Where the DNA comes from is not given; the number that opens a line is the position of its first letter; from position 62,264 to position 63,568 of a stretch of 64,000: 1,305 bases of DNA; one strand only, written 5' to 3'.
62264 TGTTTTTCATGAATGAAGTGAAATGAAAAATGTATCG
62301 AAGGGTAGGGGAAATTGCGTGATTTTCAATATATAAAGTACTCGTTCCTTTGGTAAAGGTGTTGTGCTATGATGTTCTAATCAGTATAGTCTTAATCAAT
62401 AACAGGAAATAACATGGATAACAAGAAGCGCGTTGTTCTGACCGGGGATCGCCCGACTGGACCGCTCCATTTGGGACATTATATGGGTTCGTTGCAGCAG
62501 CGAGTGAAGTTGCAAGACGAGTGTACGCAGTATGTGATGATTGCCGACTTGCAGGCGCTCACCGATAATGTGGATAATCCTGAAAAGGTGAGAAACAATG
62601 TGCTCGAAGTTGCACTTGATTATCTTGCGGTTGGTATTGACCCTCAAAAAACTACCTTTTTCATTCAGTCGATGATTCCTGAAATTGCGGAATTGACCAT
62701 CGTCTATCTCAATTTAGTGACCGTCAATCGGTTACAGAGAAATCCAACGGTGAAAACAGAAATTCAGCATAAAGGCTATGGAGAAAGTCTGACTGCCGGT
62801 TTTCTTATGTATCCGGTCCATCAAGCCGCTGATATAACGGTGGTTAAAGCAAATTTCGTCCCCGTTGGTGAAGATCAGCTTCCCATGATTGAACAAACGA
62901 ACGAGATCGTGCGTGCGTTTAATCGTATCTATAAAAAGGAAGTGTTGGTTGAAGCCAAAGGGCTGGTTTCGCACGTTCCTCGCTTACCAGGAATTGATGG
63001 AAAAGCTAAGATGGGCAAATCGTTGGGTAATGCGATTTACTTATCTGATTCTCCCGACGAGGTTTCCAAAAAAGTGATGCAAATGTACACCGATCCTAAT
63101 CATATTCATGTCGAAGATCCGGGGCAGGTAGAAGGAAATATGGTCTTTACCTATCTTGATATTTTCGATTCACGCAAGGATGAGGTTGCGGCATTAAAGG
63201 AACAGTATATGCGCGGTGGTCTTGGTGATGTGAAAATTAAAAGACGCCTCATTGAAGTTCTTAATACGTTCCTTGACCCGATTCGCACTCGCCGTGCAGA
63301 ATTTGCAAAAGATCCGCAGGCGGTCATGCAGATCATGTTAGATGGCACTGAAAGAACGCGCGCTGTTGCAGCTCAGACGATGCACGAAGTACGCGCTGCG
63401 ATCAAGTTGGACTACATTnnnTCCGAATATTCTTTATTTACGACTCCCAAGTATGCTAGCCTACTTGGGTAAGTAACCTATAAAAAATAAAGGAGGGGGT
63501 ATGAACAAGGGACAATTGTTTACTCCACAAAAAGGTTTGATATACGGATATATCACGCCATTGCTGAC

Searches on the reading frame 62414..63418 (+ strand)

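Call 44: search_protein_families(library=pfam, proteins=[window:62414-63418:+], max_evalue=0.001)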
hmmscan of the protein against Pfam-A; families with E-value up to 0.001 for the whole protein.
window:62414-63418:+ (335 aa): 1 family
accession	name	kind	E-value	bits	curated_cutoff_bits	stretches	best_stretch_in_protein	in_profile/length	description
PF00579.31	tRNA-synt_1b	-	9.6e-62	209.4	21.1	1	3-287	3-291/292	tRNA synthetases class I (W and Y)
